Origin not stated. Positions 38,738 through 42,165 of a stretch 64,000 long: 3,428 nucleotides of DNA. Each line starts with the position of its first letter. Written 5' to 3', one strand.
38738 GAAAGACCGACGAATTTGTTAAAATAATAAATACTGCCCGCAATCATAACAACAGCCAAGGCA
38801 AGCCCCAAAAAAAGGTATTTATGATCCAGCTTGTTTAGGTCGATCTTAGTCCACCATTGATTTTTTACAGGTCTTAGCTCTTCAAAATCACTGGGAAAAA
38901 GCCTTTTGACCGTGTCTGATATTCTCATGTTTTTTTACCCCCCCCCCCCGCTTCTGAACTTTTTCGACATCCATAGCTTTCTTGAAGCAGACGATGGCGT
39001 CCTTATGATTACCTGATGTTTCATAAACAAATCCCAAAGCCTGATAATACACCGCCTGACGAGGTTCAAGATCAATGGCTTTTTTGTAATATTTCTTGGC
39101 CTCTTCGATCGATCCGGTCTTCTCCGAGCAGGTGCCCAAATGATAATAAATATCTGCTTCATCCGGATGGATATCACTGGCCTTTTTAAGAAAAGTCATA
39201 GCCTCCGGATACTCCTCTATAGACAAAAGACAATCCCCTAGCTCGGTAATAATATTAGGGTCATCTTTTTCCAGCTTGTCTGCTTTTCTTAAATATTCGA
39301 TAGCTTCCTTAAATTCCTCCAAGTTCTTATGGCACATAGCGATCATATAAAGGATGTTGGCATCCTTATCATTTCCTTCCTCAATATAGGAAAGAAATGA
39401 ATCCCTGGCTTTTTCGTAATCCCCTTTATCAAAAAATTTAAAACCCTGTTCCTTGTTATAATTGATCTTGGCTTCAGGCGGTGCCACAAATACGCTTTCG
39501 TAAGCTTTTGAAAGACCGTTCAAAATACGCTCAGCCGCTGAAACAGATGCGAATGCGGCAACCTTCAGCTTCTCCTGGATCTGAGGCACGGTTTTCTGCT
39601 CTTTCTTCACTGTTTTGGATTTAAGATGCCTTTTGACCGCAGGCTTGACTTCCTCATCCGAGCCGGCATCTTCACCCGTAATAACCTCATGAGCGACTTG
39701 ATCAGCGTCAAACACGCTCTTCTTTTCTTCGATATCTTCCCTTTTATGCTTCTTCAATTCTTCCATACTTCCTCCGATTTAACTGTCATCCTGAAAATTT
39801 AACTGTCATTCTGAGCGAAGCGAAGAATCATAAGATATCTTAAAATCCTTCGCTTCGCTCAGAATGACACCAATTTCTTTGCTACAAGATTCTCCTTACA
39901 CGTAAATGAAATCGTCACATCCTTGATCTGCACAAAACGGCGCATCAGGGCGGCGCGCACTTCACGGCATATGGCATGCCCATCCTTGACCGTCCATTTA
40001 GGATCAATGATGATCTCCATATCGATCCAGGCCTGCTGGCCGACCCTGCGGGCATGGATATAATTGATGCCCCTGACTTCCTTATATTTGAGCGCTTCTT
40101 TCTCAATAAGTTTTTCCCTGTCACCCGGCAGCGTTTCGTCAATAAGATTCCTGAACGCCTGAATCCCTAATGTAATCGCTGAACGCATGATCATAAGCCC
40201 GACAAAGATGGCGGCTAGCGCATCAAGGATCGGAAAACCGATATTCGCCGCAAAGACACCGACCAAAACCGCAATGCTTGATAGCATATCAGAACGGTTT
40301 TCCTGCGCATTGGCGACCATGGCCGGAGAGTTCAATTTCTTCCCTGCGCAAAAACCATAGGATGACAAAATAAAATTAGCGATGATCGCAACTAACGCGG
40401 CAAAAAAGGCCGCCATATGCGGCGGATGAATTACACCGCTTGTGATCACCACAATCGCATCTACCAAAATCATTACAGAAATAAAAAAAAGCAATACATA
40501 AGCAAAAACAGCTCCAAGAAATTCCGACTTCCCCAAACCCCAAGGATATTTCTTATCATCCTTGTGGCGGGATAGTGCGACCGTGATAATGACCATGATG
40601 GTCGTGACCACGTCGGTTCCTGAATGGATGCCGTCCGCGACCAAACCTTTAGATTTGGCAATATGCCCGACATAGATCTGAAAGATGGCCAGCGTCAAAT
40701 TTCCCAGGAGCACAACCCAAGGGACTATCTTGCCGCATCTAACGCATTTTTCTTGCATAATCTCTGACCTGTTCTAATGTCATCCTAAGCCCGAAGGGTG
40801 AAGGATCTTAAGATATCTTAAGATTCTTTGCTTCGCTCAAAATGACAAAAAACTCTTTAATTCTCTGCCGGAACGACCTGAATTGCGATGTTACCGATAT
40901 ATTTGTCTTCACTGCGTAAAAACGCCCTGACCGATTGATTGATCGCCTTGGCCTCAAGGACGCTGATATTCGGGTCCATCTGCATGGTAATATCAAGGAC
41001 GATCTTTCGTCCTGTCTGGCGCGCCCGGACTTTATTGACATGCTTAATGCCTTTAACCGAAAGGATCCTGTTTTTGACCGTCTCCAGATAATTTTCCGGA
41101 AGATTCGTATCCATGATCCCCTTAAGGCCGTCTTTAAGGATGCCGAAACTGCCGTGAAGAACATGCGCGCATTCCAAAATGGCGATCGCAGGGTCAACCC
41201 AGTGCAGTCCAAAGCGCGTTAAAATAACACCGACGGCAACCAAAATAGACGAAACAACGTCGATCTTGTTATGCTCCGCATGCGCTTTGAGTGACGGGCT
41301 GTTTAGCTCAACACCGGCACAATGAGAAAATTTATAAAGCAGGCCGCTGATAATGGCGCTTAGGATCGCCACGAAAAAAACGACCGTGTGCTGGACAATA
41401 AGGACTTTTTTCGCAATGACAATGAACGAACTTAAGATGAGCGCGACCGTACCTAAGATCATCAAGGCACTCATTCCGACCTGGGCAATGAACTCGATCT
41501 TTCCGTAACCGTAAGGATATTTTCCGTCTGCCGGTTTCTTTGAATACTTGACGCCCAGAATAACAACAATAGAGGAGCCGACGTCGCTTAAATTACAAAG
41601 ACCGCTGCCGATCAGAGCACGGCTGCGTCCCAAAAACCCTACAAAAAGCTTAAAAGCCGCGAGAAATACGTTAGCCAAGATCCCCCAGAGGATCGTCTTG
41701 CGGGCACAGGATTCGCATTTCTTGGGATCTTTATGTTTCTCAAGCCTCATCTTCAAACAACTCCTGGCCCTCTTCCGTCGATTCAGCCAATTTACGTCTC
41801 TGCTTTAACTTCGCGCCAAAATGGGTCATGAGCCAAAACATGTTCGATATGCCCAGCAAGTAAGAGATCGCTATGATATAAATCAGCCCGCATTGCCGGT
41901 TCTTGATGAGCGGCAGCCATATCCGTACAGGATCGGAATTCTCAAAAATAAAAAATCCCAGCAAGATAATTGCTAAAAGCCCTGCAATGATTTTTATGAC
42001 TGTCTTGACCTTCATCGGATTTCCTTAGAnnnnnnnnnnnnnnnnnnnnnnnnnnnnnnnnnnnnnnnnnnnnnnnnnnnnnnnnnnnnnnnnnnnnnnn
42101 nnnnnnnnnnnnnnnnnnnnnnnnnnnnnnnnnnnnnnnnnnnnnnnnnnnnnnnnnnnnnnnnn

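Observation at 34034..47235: Core magnetosome gene cluster: mamI-like, mamE-type protease, magnetochrome proteins, mamM/mamB-like CDF pair, mamA-like, mamQ-like, PDZ-permease, TauE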

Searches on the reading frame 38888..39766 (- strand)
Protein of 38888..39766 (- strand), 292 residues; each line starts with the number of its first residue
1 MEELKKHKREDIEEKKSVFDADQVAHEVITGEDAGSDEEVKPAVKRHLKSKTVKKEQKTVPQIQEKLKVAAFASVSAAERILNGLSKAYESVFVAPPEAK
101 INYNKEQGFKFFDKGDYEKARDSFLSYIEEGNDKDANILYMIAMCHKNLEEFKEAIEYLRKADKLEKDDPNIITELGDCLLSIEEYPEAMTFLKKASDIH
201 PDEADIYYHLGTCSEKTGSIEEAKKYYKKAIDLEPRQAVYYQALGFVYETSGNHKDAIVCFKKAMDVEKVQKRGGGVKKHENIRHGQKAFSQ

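Call 6: search_protein_families(library=pfam, proteins=[window:38888-39766:-], max_evalue=0.01)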
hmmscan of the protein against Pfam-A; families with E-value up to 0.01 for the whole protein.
window:38888-39766:- (292 aa): 24 families
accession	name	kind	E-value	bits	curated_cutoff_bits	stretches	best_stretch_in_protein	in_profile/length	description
PF13181.12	TPR_8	-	4e-25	86.2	25.7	3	204-235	1-32/34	Tetratricopeptide repeat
PF00515.34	TPR_1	-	5.3e-24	83.5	27.8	3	204-236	1-33/34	Tetratricopeptide repeat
PF07719.23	TPR_2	-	7.5e-24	82.3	27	3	204-236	1-33/34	Tetratricopeptide repeat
PF14559.12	TPR_19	-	1.1e-21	77.3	25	3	151-206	6-61/68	Tetratricopeptide repeat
PF13414.12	TPR_11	-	5.4e-19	68.1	26.8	2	177-211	1-35/42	TPR repeat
PF13424.12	TPR_12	-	3.4e-17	62.8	30.1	3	203-266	2-73/77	Tetratricopeptide repeat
PF13428.12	TPR_14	-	7.4e-16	57.5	23.5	1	137-178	2-43/44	Tetratricopeptide repeat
PF13431.12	TPR_17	-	3.6e-15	55.3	24.4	1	226-258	1-33/34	Tetratricopeptide repeat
PF13174.12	TPR_6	-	2.2e-11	44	26.3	0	207-235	3-31/33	Tetratricopeptide repeat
PF12895.13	ANAPC3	-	6.6e-11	42.8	27.2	1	133-196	20-82/82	Anaphase-promoting complex, cyclosome, subunit 3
PF13432.12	TPR_16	-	1.6e-09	38.4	32.7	1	112-164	8-59/65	Tetratricopeptide repeat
PF25063.1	ARM_TT21_C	-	1.1e-08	35.6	35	2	139-272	24-163/209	Tetratricopeptide repeat protein 21 C-terminal ARM domain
PF23914.1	TPR_CcmH_CycH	-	2.2e-08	34.5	42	1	176-264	56-147/158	Cytochrome c-type biogenesis protein H TPR domain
PF13176.12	TPR_7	-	7.3e-08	32.4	27.9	0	139-169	2-32/36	Tetratricopeptide repeat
PF13374.12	TPR_10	-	1.3e-06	28.7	27.5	0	239-267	3-31/42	Tetratricopeptide repeat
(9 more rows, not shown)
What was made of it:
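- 38888..39766 (-): MamA-like TPR protein. Pfam TPR (call 6).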

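Call 12: search_protein_families(library=ncbifam, proteins=[window:38888-39766:-], max_evalue=0.001)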
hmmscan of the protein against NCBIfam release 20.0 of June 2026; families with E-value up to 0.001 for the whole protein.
window:38888-39766:- (292 aa): 29 families (the best 25 are shown)
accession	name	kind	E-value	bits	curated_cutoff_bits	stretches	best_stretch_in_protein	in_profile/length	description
NF040959.1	MamA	equivalog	6.3e-39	133.5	200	1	74-268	10-203/204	magnetosome protein MamA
TIGR02552.1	LcrH_SycD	equivalog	3.4e-18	65.7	104.8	2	106-203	23-119/136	SycD/LcrH family type III secretion system chaperone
TIGR02917.1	PEP_TPR_lipo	equivalog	6.6e-17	60.7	312.2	2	110-225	779-892/899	XrtA/PEP-CTERM system TPR-repeat protein PrsT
TIGR02521.1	type_IV_pilW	equivalog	6.7e-14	52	154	2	204-269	31-96/234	type IV pilus biogenesis/stability protein PilW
NF047371.1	FlcA_CTERM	equivalog_domain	2e-12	46.4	300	1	102-197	438-534/646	periplasmic flagellar collar protein FlcA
TIGR00540.1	TPR_hemY_coli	hypoth_equivalog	2.9e-10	39.5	142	1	147-264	272-385/385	heme biosynthesis-associated TPR protein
NF053607.1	CHU_0125_OmpA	equivalog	1.1e-08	34.1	620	2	185-268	34-117/639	CHU_0125 family OmpA-like outer membrane integrity protein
NF002725.1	PRK02603.1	equivalog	1.3e-08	35.1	143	1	202-268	33-102/173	photosystem I assembly protein Ycf3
NF033762.1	social_mot_Tgl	equivalog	7.3e-08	32.1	225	1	107-263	37-195/252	social motility TPR repeat lipoprotein Tgl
TIGR02795.1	tol_pal_ybgF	equivalog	1.2e-07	32.3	90.1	1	105-202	6-108/119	tol-pal system protein YbgF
NF047558.1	TPR_END_plus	domain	2.3e-07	30.6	32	0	139-168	2-31/56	TPR end-of-group domain-containing protein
NF033920.0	C39_PA2778_fam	equivalog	2.4e-07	30.4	150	1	182-268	168-254/255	PA2778 family cysteine peptidase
TIGR00990.1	3a0801s09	subfamily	3.9e-07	29.1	757.25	1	36-265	227-460/615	mitochondrial import receptor subunit TOM70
NF040561.1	PrimPol_Msp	equivalog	1.2e-06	27.4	200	1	188-265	9-92/515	CRISPR-associated primase-polymerase type A1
NF052312.1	T9SS_PorW_SprE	equivalog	2.3e-06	26.6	250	0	204-267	290-358/716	type IX secretion system periplasmic lipoprotein PorW/SprE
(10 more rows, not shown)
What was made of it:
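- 38888..39766 (-): NCBIfam best hit is MamA at 133.5 bits; the next family scores 65.7 (call 12).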

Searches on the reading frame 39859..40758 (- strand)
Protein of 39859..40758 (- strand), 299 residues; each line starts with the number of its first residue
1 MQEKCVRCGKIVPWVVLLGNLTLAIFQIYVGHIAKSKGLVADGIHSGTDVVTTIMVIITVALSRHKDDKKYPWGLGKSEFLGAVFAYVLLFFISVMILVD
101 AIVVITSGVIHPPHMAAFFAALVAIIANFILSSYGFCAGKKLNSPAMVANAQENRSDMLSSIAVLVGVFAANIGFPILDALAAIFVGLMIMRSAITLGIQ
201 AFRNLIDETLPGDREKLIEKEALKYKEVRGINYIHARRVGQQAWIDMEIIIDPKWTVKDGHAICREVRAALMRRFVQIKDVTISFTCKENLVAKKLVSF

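Call 5: search_protein_families(library=pfam, proteins=[window:39859-40758:-], max_evalue=0.01)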
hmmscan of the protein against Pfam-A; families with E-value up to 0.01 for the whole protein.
window:39859-40758:- (299 aa): 2 families
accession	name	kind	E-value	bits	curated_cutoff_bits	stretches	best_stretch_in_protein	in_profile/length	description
PF01545.26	Cation_efflux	-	3e-38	132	26.6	1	14-205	2-197/198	Cation efflux family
PF16916.11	ZT_dimer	-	3.9e-16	59.3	26.7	1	210-283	1-73/78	Dimerisation domain of Zinc Transporter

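Call 9: find_encoding_contigs(protein=window:39859-40758:-, flank=2000, max_places=6)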
Protein window:39859-40758:- (299 aa): no gene with exactly this product is on record in the collection.

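Call 10: search_protein_families(library=ncbifam, proteins=[window:39859-40758:-], max_evalue=0.01)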
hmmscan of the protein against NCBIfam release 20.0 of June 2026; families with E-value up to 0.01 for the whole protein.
window:39859-40758:- (299 aa): 10 families
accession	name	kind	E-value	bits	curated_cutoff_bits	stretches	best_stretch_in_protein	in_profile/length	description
NF033616.1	CDF_MamB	equivalog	4.6e-68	229.8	350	1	5-286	1-282/284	magnetosome biogenesis CDF transporter MamB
NF033615.1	CDF_MamM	equivalog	1.9e-65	221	350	1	3-288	2-289/290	magnetosome biogenesis CDF transporter MamM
TIGR01297.1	CDF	superfamily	1e-62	212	82.35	1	14-286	6-281/285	cation diffusion facilitator family transporter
NF040994.1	MamV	equivalog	1.6e-43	149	500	1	3-286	4-286/319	CDF transporter MamV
NF052621.1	MngEfTpMntE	equivalog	1.7e-30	106.5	500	2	64-288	57-282/293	manganese efflux transporter MntE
NF050169.1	CatEfflxFieF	equivalog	2.8e-29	102.2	420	1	21-278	16-273/282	cation efflux pump FieF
NF007064.0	PRK09509.1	equivalog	3e-27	95.4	447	2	67-283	67-282/300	CDF family cation-efflux transporter FieF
NF052602.1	Zn_efflux_Cdf31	equivalog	5.5e-26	91.7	460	1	12-279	9-282/299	CDF family zinc efflux transporter Cdf31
NF002923.0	PRK03557.1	equivalog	3.7e-15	56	408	1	25-285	33-289/313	CDF family zinc transporter ZitB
NF033827.1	CDF_efflux_DmeF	equivalog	1.3e-11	44.5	250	1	12-128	18-133/309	CDF family Co(II)/Ni(II) efflux transporter DmeF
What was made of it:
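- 39859..40758 (-): MamB-like CDF transporter (C5xxC8; H45xxxD49 / E153xxxD157). NCBIfam best hit is MamB at 229.8 bits (call 10).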

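Call 27: search_solved_structures(query=window:39859-40758:-, show_alignments=0, max_evalue=0.00001)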
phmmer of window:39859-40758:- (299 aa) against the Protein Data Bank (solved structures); distinct sequences matched with E-value up to 0.00001: 36.
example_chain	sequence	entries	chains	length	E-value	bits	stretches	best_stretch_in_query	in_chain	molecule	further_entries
3h90_A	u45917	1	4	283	2e-18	70.3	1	24-277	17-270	Ferrous-iron efflux pump fieF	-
2qfi_A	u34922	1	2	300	2.5e-18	70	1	24-277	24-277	Ferrous-iron efflux pump fieF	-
8f6j_B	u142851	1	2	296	7.4e-11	45.5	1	21-266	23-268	Cadmium and zinc efflux pump FieF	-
5vrf_B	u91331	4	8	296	8.4e-11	45.3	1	21-266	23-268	Cadmium and zinc efflux pump FieF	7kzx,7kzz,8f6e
3j1z_P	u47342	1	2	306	9.4e-11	45.1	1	21-266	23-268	Cation efflux family protein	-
8f6f_A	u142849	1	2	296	5.2e-10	42.7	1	34-266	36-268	Cadmium and zinc efflux pump FieF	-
8f6h_A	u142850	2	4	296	6.7e-10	42.3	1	22-266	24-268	Cadmium and zinc efflux pump FieF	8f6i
3w61_A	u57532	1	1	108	1e-09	41.7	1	220-289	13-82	Magnetosome protein MamM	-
3w63_A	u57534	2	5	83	1.2e-09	41.5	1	220-288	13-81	Magnetosome protein MamM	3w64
6h8i_A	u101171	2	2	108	1.4e-09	41.3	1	220-289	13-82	Magnetosome protein MamM, Cation efflux protein family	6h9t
3w62_A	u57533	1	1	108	1.5e-09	41.2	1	220-289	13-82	Magnetosome protein MamM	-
8f6k_A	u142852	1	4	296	1.5e-09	41.2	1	21-264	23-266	Cadmium and zinc efflux pump FieF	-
3w5x_A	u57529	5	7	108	1.9e-09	40.9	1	220-289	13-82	Magnetosome protein MamM | MamM CTD - Nickel form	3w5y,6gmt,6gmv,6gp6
6h9p_A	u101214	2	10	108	1.9e-09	40.9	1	220-289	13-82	Magnetosome protein MamM, Cation efflux protein family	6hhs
6h81_A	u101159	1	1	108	2.4e-09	40.5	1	220-289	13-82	Magnetosome protein MamM, Cation efflux protein family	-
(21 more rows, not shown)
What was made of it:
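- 39859..40758 (-): PDB hits are FieF/YiiP and the MamM C-terminal domain (call 27).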

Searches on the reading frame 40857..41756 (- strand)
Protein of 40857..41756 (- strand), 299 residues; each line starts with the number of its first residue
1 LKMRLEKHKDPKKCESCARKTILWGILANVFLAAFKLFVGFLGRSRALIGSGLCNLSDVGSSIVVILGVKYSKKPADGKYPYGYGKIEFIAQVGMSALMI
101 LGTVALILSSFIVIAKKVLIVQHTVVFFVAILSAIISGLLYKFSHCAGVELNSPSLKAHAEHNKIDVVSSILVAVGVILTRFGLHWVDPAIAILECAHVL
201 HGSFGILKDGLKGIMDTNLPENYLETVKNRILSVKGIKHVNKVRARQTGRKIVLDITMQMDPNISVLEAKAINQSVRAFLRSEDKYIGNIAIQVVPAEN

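Call 5: search_protein_families(library=pfam, proteins=[window:40857-41756:-], max_evalue=0.01)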
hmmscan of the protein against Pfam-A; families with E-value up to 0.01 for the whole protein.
window:40857-41756:- (299 aa): 2 families
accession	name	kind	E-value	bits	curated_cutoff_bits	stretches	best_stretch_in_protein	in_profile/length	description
PF01545.26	Cation_efflux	-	4.9e-36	124.8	26.6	1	25-215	4-198/198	Cation efflux family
PF16916.11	ZT_dimer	-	2.9e-12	46.8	26.7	1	220-296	2-77/78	Dimerisation domain of Zinc Transporter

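Call 10: search_protein_families(library=ncbifam, proteins=[window:40857-41756:-], max_evalue=0.01)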
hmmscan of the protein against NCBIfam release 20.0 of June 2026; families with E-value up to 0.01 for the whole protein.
window:40857-41756:- (299 aa): 10 families
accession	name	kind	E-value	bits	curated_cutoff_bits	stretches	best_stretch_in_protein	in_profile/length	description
NF033615.1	CDF_MamM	equivalog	2.2e-71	240.4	350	1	12-296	2-288/290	magnetosome biogenesis CDF transporter MamM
NF033616.1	CDF_MamB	equivalog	1.4e-55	188.8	350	1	14-296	1-283/284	magnetosome biogenesis CDF transporter MamB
TIGR01297.1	CDF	superfamily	7.8e-52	176.3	82.35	1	19-298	2-284/285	cation diffusion facilitator family transporter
NF040994.1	MamV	equivalog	1.7e-39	135.8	500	1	11-297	3-288/319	CDF transporter MamV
NF050169.1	CatEfflxFieF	equivalog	3.3e-32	111.8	420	1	29-282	15-268/282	cation efflux pump FieF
NF052621.1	MngEfTpMntE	equivalog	1.1e-28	100.5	500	1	23-298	7-283/293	manganese efflux transporter MntE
NF007064.0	PRK09509.1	equivalog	3.2e-28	98.6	447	1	25-281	17-272/300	CDF family cation-efflux transporter FieF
NF052602.1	Zn_efflux_Cdf31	equivalog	5.5e-18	65.4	460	1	18-297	6-290/299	CDF family zinc efflux transporter Cdf31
NF002923.0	PRK03557.1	equivalog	2.7e-13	49.9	408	1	14-293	13-288/313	CDF family zinc transporter ZitB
NF033827.1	CDF_efflux_DmeF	equivalog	1.4e-09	37.8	250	2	156-234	178-257/309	CDF family Co(II)/Ni(II) efflux transporter DmeF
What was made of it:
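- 40857..41756 (-): MamM-like CDF transporter (C14xxC17; C54xxxD58 / H162xxxD166). NCBIfam best hit is MamM at 240.4 bits, against 176 for generic CDF and 112 for FieF (call 10).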

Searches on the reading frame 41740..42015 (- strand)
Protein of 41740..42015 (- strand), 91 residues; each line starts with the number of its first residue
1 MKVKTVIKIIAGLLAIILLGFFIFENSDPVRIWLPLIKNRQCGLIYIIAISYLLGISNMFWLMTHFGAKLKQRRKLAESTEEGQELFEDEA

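Call 5: search_protein_families(library=pfam, proteins=[window:41740-42015:-], max_evalue=0.01)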
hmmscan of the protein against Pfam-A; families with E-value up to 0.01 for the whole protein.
window:41740-42015:- (91 aa): 1 family
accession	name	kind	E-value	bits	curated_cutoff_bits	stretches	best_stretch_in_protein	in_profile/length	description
PF06305.16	LapA_dom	-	0.003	17.8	28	1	25-85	1-58/64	Lipopolysaccharide assembly protein A domain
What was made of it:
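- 41740..42015 (-): 91-aa two-TM LapA-domain-like protein. Weak Pfam LapA_dom hit (call 5).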

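Call 10: search_protein_families(library=ncbifam, proteins=[window:41740-42015:-], max_evalue=0.01)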
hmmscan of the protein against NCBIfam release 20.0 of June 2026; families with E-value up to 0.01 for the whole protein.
window:41740-42015:- (91 aa): 0 families
